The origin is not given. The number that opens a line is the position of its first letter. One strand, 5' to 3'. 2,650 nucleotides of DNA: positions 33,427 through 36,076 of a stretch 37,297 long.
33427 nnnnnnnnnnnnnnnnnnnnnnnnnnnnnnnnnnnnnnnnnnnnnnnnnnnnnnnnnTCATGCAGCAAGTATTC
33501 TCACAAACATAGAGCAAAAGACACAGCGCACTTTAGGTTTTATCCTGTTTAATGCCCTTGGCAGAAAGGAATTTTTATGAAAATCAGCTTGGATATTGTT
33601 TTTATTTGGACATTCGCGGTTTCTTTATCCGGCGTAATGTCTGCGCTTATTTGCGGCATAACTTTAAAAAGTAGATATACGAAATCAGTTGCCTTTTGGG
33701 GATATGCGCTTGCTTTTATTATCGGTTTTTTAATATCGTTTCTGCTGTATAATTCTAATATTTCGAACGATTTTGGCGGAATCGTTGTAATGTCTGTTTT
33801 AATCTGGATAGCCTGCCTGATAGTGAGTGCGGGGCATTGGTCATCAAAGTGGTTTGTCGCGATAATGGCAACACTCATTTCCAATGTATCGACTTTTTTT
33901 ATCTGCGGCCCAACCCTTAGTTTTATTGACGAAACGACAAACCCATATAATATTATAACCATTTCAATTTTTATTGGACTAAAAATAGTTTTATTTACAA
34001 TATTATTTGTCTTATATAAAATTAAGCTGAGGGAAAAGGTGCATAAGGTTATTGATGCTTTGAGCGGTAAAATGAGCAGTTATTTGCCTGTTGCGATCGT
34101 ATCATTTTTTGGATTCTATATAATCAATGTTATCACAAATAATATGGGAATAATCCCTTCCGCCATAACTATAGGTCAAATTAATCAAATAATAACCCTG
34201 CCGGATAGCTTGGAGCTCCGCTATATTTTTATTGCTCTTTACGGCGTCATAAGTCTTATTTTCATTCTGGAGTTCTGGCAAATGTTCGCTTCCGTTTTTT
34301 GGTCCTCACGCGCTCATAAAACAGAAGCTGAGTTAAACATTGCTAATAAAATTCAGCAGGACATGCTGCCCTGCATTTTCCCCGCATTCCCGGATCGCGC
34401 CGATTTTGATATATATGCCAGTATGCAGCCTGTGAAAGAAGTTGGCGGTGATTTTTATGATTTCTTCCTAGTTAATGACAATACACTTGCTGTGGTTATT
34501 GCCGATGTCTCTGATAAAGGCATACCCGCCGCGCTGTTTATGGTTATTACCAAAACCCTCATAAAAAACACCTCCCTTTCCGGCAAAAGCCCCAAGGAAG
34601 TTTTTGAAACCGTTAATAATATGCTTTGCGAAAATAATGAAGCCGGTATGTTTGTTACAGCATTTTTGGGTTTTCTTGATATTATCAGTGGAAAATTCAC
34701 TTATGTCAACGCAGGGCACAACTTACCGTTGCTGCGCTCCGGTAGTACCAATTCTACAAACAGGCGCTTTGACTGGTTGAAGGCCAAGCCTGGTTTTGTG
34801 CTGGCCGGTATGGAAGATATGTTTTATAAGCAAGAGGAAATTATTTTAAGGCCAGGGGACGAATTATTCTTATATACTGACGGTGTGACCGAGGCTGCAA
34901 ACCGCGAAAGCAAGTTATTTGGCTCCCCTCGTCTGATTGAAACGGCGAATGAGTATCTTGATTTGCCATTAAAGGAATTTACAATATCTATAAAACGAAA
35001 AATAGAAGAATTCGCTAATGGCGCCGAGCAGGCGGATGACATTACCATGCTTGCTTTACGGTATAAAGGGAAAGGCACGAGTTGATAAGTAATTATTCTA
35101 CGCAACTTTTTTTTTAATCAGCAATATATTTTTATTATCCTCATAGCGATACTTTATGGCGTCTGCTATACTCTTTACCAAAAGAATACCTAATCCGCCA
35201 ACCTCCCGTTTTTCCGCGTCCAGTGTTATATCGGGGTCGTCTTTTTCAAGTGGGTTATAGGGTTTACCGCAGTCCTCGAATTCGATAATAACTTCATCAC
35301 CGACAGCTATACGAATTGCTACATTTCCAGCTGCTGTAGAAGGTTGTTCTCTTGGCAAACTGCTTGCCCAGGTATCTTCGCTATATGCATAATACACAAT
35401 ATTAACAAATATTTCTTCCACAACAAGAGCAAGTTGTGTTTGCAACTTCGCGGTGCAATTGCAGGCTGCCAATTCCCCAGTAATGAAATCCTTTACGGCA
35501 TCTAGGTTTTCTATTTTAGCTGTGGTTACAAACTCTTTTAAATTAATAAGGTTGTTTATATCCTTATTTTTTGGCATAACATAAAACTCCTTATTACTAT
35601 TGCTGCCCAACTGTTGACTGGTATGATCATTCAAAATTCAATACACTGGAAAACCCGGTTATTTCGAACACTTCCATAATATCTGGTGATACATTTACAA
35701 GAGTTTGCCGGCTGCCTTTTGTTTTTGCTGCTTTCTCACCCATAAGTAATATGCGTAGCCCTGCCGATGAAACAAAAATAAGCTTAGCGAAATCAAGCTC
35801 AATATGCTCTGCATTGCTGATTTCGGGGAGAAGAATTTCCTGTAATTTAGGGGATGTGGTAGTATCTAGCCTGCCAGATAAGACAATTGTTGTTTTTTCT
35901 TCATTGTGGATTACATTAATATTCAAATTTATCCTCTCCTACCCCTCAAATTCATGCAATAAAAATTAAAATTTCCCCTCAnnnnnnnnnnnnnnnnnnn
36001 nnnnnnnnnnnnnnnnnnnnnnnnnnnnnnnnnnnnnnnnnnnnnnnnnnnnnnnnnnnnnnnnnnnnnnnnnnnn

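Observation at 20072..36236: Composite locus: PPTase + NHLM-type exporter triad + HExxH protein + ECF sigma + partner-switching module + C-A-T-R NRPS + double-glycine peptide (candidate undescribed system)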

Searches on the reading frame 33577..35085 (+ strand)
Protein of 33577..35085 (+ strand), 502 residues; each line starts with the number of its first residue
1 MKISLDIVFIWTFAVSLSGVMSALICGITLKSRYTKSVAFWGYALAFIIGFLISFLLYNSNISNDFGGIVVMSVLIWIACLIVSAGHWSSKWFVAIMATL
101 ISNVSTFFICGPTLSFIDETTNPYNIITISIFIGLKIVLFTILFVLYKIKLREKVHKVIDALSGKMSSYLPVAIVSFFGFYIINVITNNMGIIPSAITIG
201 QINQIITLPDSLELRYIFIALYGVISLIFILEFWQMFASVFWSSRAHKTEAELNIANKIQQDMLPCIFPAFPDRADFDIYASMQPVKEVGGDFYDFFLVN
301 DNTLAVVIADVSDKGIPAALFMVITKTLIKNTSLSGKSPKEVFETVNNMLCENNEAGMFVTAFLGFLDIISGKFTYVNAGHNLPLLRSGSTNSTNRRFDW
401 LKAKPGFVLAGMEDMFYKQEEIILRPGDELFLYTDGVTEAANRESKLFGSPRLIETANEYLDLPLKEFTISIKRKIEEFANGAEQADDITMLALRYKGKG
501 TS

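Call 4: search_protein_families(library=pfam, proteins=[window:33577-35085:+], max_evalue=0.01)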
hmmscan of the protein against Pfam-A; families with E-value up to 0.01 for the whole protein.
window:33577-35085:+ (502 aa): 1 family
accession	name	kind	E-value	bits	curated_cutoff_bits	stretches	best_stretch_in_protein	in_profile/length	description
PF07228.17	SpoIIE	-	6.6e-47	160.4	25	1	301-496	2-191/192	Stage II sporulation protein E (SpoIIE)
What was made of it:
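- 33577..35085 (+): Membrane PP2C (SpoIIE-type) phosphatase. Roughly 8 hydrophobic segments precede a C-terminal PP2C domain. PF07228, 160 bits, residues 301-496 (call 4).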

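Call 5: search_protein_families(library=ncbifam, proteins=[window:33577-35085:+], max_evalue=0.001)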
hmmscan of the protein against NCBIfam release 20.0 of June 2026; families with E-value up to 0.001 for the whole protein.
window:33577-35085:+ (502 aa): 3 families
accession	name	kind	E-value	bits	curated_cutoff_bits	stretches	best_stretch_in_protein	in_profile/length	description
NF038263.1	prot_phos_SiaA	equivalog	2.3e-11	43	700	1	251-496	413-657/658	biofilm regulation protein phosphatase SiaA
NF045505.1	RR_RssB_Pseudo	equivalog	3.4e-11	42.8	700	1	253-470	156-374/394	two-component system response regulator RssB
TIGR02865.1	spore_II_E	equivalog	3.1e-05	22.3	490.8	1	287-444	564-714/764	stage II sporulation protein E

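Call 77: search_solved_structures(query=window:33577-35085:+, max_evalue=0.001)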
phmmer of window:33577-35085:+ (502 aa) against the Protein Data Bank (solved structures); distinct sequences matched with E-value up to 0.001: 4.
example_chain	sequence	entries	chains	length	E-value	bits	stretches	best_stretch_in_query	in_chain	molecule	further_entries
3ke6_A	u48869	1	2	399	1.8e-10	43.6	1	287-494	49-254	Protein Rv1364c/MT1410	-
3es2_A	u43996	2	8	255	3.1e-10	42.8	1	251-494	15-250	Probable two-component response regulator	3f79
3eq2_A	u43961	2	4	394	1.2e-09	40.9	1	251-494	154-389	Probable two-component response regulator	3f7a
6k4e_A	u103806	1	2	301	5.3e-07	32.1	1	282-496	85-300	Putative serine phosphatase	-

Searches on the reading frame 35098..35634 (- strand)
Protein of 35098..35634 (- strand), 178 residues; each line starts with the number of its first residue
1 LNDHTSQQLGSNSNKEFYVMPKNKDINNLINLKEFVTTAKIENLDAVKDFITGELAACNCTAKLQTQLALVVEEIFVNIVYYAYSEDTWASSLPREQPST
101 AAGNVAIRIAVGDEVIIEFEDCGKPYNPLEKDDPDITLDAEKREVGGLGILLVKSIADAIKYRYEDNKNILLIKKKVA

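Call 6: search_protein_families(library=pfam, proteins=[window:35098-35634:-], max_evalue=0.1)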
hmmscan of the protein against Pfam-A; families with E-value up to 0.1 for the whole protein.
window:35098-35634:- (178 aa): 2 families
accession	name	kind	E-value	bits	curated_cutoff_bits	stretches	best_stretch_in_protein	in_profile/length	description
PF13581.12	HATPase_c_2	-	4e-17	62.9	27.4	1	38-174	2-126/127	Histidine kinase-like ATPase domain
PF02518.31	HATPase_c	-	0.02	15.8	26.4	1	65-158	3-85/111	Histidine kinase-, DNA gyrase B-, and HSP90-like ATPase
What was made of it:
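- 35098..35634 (-): HATPase_c_2 serine kinase, an RsbW-like putative anti-sigma factor (the called ATG start at 35577 gives 159 aa). PF13581, 63 bits (call 6).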

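Call 9: search_protein_families(library=ncbifam, proteins=[window:35098-35634:-], max_evalue=1)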
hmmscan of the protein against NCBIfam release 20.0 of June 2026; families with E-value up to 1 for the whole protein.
window:35098-35634:- (178 aa): 5 families
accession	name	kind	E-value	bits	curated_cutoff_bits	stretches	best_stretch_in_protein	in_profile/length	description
NF041045.1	RsbA_anti_sig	subfamily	0.00015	21.2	210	2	102-166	231-292/303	anti-sigma factor RsbA family regulatory protein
NF003144.0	PRK04069.1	equivalog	0.001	18.5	145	1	70-174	45-141/161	anti-sigma B factor RsbW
NF041070.1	carrier_LysW_Arch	domain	0.021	14.9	75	0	116-140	23-47/57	alpha-aminoadipate/glutamate carrier protein LysW/ArgW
TIGR01924.1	rsbW_low_gc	equivalog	0.034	13.6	155.05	1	108-171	79-138/159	anti-sigma B factor RsbW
TIGR01925.2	spIIAB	equivalog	0.046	13.6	135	1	56-168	26-126/137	anti-sigma F factor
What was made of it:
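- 35098..35634 (-): RsbW and SpoIIAB equivalog models are far below cut-off (call 9).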

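Call 75: search_solved_structures(query=window:35098-35634:-, max_evalue=0.01)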
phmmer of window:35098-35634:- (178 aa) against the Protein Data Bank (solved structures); distinct sequences matched with E-value up to 0.01: 0.
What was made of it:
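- The kinase scores far below the RsbW and SpoIIAB equivalog cut-offs (call 9) and has no sequence match in the PDB (call 75).
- Tried and rejected: The PDB sequence search of the kinase gave no hit (call 75).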

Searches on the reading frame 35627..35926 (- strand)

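Call 6: search_protein_families(library=pfam, proteins=[window:35627-35926:-], max_evalue=0.1)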
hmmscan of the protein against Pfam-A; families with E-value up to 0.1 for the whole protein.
window:35627-35926:- (99 aa): 3 families
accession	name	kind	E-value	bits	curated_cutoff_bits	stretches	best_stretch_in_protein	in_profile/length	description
PF13466.11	STAS_2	-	9.7e-15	55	29.2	1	14-92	1-79/80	STAS domain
PF01740.26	STAS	-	5e-13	49.2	22.6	1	3-97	2-98/106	STAS domain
PF21934.1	Yop-YscD_ppl_3rd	-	0.058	13.6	24.3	0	8-32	22-46/64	YscD/CdsD-like Bon-like domain 3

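Call 9: search_protein_families(library=ncbifam, proteins=[window:35627-35926:-], max_evalue=1)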
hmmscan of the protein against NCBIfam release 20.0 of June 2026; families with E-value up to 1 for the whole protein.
window:35627-35926:- (99 aa): 5 families
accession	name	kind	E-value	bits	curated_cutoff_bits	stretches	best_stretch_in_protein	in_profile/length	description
TIGR00377.1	ant_ant_sig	superfamily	2.1e-17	63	53.45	1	1-98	3-102/108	anti-sigma factor antagonist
TIGR02886.1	spore_II_AA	equivalog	2.1e-10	40.5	114.75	1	7-97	5-97/106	anti-sigma F factor antagonist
NF047705.1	slr1659_superfam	superfamily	0.00061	20.1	100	1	4-72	9-81/111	slr1659 superfamily regulator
NF033618.0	mlaB_1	equivalog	0.0013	19.1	90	1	8-84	6-80/94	lipid asymmetry maintenance protein MlaB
NF002134.0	PRK00971.1-4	equivalog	0.0038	16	557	1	6-80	324-398/429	glutaminase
